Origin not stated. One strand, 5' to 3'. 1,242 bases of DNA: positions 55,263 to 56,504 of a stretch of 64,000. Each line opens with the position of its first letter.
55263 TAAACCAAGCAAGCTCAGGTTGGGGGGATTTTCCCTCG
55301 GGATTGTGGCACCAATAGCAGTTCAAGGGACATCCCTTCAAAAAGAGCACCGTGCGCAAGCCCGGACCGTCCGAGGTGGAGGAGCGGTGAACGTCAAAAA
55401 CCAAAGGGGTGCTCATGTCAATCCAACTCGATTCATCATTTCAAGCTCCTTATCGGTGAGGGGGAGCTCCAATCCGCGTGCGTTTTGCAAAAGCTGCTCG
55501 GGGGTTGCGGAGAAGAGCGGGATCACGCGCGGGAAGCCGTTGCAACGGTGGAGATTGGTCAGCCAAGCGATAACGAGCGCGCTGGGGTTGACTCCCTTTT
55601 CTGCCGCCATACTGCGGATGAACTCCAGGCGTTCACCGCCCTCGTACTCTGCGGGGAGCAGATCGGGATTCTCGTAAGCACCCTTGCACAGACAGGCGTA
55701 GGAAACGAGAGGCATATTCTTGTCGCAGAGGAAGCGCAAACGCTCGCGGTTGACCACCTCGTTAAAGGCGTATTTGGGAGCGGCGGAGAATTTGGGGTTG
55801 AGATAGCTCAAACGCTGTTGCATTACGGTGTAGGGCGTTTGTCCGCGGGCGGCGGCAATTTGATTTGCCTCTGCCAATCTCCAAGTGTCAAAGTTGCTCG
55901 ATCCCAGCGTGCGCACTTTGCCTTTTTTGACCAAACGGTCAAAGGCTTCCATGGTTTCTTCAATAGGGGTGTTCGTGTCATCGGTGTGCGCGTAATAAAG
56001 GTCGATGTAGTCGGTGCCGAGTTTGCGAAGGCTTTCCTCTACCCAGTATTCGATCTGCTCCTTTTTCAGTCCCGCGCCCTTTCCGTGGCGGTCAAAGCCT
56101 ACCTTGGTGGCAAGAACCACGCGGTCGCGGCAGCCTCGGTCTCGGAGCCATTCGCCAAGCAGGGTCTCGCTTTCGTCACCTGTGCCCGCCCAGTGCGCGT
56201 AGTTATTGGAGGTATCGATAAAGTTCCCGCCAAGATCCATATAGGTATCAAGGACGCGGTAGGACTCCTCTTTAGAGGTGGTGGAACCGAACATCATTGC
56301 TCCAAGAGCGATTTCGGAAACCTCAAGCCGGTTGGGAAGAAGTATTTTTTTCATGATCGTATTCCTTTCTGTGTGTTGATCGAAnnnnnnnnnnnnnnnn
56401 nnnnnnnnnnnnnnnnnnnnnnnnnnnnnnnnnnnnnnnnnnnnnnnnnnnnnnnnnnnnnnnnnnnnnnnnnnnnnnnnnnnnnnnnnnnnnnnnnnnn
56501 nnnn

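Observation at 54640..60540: Orphan glycyl-radical-enzyme operon (DMT transporter, GRE-2, aldo/keto reductase, activase) with a divergent AraC regulator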

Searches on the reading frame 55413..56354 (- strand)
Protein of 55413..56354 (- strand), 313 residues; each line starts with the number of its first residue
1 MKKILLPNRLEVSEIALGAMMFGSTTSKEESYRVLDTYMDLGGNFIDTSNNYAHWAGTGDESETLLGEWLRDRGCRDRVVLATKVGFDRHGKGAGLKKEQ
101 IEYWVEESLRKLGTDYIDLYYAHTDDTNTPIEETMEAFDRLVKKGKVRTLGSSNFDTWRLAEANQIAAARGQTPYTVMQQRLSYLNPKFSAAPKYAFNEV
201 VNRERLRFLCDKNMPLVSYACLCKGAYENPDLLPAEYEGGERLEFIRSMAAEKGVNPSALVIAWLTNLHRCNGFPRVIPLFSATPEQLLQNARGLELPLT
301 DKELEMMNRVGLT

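Call 3: search_protein_families(library=pfam, proteins=[window:55413-56354:-])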
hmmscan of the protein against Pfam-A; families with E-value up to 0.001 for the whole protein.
window:55413-56354:- (313 aa): 1 family
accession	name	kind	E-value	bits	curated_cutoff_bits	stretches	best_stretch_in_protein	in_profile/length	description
PF00248.27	Aldo_ket_red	-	7.3e-57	193.1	24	1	14-309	1-288/291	Aldo/keto reductase family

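Call 4: search_protein_families(library=ncbifam, proteins=[window:55413-56354:-])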
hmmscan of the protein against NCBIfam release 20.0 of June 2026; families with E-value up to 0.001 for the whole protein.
window:55413-56354:- (313 aa): 7 families
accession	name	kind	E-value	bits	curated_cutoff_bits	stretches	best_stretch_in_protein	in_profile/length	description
NF007912.0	PRK10625.1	equivalog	2.2e-21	76.6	415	1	9-191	10-217/346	NADP(H)-dependent aldo-keto reductase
NF007388.0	PRK09912.1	subfamily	1.7e-18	66.7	448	1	21-163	35-178/346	L-glyceraldehyde 3-phosphate reductase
NF049922.1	MethglyxlRedYdjG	equivalog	2.1e-18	66.4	550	1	10-166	11-182/326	NADH-dependent methylglyoxal reductase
TIGR01293.1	Kv_beta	subfamily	2e-16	59.9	365.4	1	10-174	11-173/319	voltage-dependent potassium channel subunit beta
NF007695.0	PRK10376.1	subfamily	1e-14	54.3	280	1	18-168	29-180/290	oxidoreductase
NF008377.0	PRK11172.1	equivalog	1.4e-09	37.6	327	1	36-179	23-152/267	2,5-didehydrogluconate reductase DkgB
NF008598.0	PRK11565.1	equivalog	1.9e-07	30.5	425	1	26-161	25-146/275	2,5-didehydrogluconate reductase DkgA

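Call 34: search_solved_structures(query=window:55413-56354:-, show_alignments=1)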
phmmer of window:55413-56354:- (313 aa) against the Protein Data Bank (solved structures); distinct sequences matched with E-value up to 0.001: 92 (the best 60 are shown).
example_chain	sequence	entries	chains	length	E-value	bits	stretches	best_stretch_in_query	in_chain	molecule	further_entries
8xr2_A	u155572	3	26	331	3.9e-36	128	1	10-174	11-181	Aldo/keto reductase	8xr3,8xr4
8jwk_A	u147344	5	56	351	4.9e-36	127.6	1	10-174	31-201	Aldo/keto reductase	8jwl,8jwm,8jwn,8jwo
7utf_A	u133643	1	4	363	5.9e-33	117.5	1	7-182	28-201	Putative oxidoreductase, aryl-alcohol dehydrogenase like protein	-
8hwn_B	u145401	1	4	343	1e-31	113.4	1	12-181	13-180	DepB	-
9wk1_D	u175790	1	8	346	9.7e-25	90.5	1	8-180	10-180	DON 3-epimerase chain D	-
8hw0_A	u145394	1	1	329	9.3e-22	80.7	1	8-185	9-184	NADPH-dependent aldo/keto reductase AKR6D1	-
6ovq_A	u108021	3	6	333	1.4e-20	76.9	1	9-177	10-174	Putative Side chain reductase | MtmW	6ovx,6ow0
1pz1_A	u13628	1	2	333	3.6e-20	75.5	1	8-182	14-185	General stress protein 69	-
9nz6_A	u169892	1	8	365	4.4e-20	75.2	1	15-167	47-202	Oxidoreductase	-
6cia_A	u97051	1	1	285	1.5e-19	73.5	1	9-162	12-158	Aldo/keto reductase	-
1ynp_A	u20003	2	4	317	1.9e-19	73.2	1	5-155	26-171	oxidoreductase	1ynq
4wgh_A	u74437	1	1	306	2e-19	73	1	9-309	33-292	Aldehyde reductase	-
3n6q_A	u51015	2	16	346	3.3e-19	72.4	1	14-165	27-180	YghZ aldo-keto reductase | ALDO-KETO REDUCTASE AKR14A1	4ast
4aub_A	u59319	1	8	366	4e-19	72.1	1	14-165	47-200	ALDO-KETO REDUCTASE AKR14A1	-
5t79_A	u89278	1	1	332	4e-19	72.1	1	14-181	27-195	Aldo-keto Reductase, OXIDOREDUCTASE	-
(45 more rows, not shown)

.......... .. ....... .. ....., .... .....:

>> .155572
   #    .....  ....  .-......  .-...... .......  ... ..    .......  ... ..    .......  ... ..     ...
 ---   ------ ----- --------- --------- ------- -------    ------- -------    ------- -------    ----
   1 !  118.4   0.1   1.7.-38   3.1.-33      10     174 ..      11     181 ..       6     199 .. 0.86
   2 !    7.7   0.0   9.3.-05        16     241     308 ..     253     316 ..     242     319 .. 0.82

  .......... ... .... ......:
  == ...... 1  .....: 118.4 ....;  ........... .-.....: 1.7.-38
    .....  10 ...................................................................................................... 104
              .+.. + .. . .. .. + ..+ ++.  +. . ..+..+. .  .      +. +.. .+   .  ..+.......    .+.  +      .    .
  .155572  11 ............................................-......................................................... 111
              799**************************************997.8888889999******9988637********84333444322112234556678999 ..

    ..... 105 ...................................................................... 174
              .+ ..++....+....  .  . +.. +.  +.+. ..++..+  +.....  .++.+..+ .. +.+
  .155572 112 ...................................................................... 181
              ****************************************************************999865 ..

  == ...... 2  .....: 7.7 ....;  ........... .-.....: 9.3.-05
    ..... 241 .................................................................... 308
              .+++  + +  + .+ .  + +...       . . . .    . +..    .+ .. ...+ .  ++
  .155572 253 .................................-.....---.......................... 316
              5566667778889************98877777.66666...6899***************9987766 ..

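Call 62: find_homologous_proteins(query=window:55413-56354:-, max_evalue=1e-20)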
Query window:55413-56354:- (313 aa): 6267 proteins with E <= 1e-20 among 8000 candidates; the best 120 are listed.
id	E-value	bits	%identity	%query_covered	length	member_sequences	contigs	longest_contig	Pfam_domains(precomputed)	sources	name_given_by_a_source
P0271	9.0e-211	716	100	100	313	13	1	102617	PF00248.28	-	-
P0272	1.3e-191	653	89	100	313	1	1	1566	PF00248.28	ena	-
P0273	8.4e-189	644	90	99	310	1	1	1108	PF00248.28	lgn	-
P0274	1.7e-184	630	88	99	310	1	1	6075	PF00248.28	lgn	-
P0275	2.6e-184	629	88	99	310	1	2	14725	PF00248.28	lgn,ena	-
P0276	4.3e-184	629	87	99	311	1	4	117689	PF00248.28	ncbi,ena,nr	ncbi:MAG: aldo/keto reductase [Clostridia bacterium]|nr:aldo/keto reductase [Clostridia bacterium]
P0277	2.9e-183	626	87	99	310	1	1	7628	PF00248.28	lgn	-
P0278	1.1e-182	624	85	99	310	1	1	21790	PF00248.28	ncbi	-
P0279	1.1e-181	621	85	99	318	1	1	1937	PF00248.28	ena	-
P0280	1.3e-181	621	86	99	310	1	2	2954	PF00248.28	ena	-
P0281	1.4e-181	621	86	99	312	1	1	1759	PF00248.28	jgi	jgi:aryl-alcohol dehydrogenase-like predicted oxidoreductase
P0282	2.0e-181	620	86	99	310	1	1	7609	PF00248.28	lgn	-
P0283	2.4e-181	620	87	99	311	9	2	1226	PF00248.28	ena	-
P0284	2.5e-181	620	85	99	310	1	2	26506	PF00248.28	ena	-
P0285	5.9e-181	618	87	99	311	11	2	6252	PF00248.28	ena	-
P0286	6.2e-181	618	86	99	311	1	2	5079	PF00248.28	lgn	-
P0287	2.2e-180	617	86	99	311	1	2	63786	PF00248.28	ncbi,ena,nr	ncbi:MAG: aldo/keto reductase [Clostridia bacterium]|nr:aldo/keto reductase [Clostridia bacterium]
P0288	3.9e-180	616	85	99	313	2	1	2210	PF00248.28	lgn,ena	-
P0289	1.2e-179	614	85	99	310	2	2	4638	PF00248.28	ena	-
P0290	1.8e-179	614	84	99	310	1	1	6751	PF00248.28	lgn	-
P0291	2.0e-179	613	85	99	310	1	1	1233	PF00248.28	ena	-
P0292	2.1e-179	613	85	99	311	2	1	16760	PF00248.28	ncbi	-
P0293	2.3e-179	613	85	99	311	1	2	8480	PF00248.28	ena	-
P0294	2.3e-179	613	85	99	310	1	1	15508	PF00248.28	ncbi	-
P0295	2.4e-179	613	86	99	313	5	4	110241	PF00248.28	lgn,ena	-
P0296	3.5e-179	613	85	99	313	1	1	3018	PF00248.28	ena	-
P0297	6.3e-179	612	85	99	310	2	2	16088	PF00248.28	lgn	-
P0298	8.9e-179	611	85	99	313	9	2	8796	PF00248.28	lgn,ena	-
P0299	1.2e-178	611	83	99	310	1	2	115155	PF00248.28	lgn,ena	-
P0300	2.2e-178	610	84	99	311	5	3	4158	PF00248.28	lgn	-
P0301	2.3e-178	610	84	99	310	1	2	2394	PF00248.28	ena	-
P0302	2.6e-178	610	82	99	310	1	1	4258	PF00248.28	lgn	-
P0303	2.9e-178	610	85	99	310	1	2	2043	PF00248.28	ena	-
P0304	3.2e-178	609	84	99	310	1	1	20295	PF00248.28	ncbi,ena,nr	ncbi:MAG: aldo/keto reductase [Clostridia bacterium]|nr:aldo/keto reductase [Clostridia bacterium]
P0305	3.4e-178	609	84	99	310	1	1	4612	PF00248.28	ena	-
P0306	3.7e-178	609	83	99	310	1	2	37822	PF00248.28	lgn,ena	-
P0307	5.5e-178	609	84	99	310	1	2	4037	PF00248.28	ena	-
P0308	6.3e-178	608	82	99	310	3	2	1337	PF00248.28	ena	-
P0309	6.4e-178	608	84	99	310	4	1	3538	PF00248.28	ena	-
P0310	7.8e-178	608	85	99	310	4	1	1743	PF00248.28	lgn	-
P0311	7.9e-178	608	83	99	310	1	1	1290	PF00248.28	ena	-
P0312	8.6e-178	608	83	99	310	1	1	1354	PF00248.28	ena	-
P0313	1.4e-177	607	83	99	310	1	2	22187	PF00248.28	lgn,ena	-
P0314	1.6e-177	607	84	99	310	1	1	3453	PF00248.28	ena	-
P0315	3.4e-177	606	85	99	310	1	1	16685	PF00248.28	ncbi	-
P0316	3.4e-177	606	84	99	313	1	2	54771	PF00248.28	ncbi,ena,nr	ncbi:MAG: aldo/keto reductase [Clostridia bacterium]|nr:aldo/keto reductase [Clostridia bacterium]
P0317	3.6e-177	606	83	99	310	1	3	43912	PF00248.28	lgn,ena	-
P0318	3.6e-177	606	85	99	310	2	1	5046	PF00248.28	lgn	-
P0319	7.6e-177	605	83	99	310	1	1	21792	PF00248.28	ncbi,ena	-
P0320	7.6e-177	605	83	99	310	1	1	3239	PF00248.28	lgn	-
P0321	7.6e-177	605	84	99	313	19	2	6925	PF00248.28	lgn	-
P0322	8.7e-177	605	84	99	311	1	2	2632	PF00248.28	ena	-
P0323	1.0e-176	604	83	99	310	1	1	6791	PF00248.28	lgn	-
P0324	1.0e-176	604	83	99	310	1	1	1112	PF00248.28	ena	-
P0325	1.2e-176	604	84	99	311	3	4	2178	PF00248.28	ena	-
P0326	1.8e-176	604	83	99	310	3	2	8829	PF00248.28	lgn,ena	-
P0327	2.0e-176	604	84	99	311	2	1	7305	PF00248.28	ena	-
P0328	2.9e-176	603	84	99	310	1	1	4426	PF00248.28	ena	-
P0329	3.6e-176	603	84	99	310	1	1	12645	PF00248.28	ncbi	-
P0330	7.1e-176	602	82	99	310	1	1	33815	PF00248.28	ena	-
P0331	8.1e-176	602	84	98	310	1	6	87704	PF00248.28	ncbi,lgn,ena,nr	ncbi:MAG: aldo/keto reductase [Clostridia bacterium]|nr:aldo/keto reductase [Clostridia bacterium]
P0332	1.0e-175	601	83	99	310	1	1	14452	PF00248.28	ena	-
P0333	1.2e-175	601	84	98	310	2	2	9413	PF00248.28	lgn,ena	-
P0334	1.3e-175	601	83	99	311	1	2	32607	PF00248.28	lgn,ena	-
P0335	1.4e-175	601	83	99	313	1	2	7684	PF00248.28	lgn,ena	-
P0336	1.5e-175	601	83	98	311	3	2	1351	PF00248.28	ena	-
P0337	1.5e-175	601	83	99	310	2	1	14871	PF00248.28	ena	-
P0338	1.9e-175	600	82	99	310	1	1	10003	PF00248.28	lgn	-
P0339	2.3e-175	600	84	98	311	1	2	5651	PF00248.28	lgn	-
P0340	3.6e-175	599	83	99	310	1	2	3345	PF00248.28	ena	-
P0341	3.7e-175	599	83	99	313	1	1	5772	PF00248.28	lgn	-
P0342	4.2e-175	599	83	99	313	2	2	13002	PF00248.28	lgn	-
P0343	4.7e-175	599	83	99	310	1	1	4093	PF00248.28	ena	-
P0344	6.2e-175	599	82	99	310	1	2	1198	PF00248.28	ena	-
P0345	1.0e-174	598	84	98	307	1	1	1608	PF00248.28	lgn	-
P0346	1.5e-174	597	83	99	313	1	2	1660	PF00248.28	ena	-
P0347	1.6e-174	597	82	100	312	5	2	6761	PF00248.28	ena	-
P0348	1.7e-174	597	83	99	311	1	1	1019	PF00248.28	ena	-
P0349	1.8e-174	597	82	99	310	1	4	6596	PF00248.28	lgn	-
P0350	1.8e-174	597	83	99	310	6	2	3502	PF00248.28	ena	-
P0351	2.2e-174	597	81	99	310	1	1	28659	PF00248.28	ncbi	-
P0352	2.4e-174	597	81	99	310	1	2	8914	PF00248.28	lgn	-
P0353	3.0e-174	596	82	99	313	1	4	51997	PF00248.28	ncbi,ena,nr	ncbi:MAG: aldo/keto reductase [Clostridia bacterium]|nr:aldo/keto reductase [Clostridia bacterium]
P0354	4.0e-174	596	82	99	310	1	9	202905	PF00248.28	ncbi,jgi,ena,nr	ncbi:MAG: aldo/keto reductase [Ruminococcaceae bacterium]|nr:aldo/keto reductase [Oscillospiraceae b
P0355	4.1e-174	596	81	99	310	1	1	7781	PF00248.28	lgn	-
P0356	6.5e-174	595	82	99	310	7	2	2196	PF00248.28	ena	-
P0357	8.0e-174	595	83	99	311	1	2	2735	PF00248.28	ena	-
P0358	9.5e-174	595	82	98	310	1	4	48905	PF00248.28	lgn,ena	-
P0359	1.4e-173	594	83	99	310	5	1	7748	PF00248.28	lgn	-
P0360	1.6e-173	594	81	99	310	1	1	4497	PF00248.28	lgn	-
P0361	1.7e-173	594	83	99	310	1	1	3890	PF00248.28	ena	-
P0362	2.8e-173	593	83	99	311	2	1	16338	PF00248.28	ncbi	-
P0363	3.4e-173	593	82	99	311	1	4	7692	PF00248.28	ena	-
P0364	3.4e-173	593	82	99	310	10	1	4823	PF00248.28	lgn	-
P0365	3.9e-173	593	82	99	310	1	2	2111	PF00248.28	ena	-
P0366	4.9e-173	592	82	98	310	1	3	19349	PF00248.28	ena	-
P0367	5.3e-173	592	81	99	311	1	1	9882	PF00248.28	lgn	-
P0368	6.4e-173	592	82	99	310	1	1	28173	PF00248.28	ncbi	-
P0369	6.6e-173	592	83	99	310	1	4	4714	PF00248.28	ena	-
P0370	6.8e-173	592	83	99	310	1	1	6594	PF00248.28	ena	-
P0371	6.8e-173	592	82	99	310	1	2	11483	PF00248.28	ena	-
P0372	9.1e-173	592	82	99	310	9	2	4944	PF00248.28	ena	-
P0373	1.0e-172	591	82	99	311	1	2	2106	PF00248.28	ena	-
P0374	1.3e-172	591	83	99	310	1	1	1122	PF00248.28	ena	-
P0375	1.5e-172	591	81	98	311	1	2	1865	PF00248.28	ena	-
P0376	1.6e-172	591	82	99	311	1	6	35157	PF00248.28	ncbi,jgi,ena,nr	ncbi:MAG: aldo/keto reductase [Ruminococcaceae bacterium]|nr:aldo/keto reductase [Oscillospiraceae b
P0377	2.4e-172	590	83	99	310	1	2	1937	PF00248.28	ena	-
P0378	2.7e-172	590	81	99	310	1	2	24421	PF00248.28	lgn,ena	-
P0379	3.7e-172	590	82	98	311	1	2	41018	PF00248.28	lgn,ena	-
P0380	4.1e-172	589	81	99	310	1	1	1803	PF00248.28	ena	-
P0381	8.8e-172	588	82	99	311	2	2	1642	PF00248.28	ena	-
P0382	1.3e-171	588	82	99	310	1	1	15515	PF00248.28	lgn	-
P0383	1.3e-171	588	82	99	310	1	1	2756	PF00248.28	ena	-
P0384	2.0e-171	587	81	99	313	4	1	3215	PF00248.28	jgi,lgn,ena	jgi:aryl-alcohol dehydrogenase-like predicted oxidoreductase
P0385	2.2e-171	587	80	99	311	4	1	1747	PF00248.28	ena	-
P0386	2.2e-171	587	81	98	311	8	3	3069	PF00248.28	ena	-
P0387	2.5e-171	587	82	99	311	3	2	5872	PF00248.28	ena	-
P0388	2.7e-171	587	80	99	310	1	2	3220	PF00248.28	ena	-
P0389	3.0e-171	587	82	99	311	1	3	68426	PF00248.28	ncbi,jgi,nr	ncbi:MAG: aldo/keto reductase [Ruminococcaceae bacterium]|nr:aldo/keto reductase [Oscillospiraceae b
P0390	3.7e-171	586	82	99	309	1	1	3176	PF00248.28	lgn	-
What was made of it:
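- Tried and rejected: AKR-side search for informative distant contexts: the 120 listed hits were all at least 80% identical, so nothing was learned beyond the extreme conservation (call 62).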
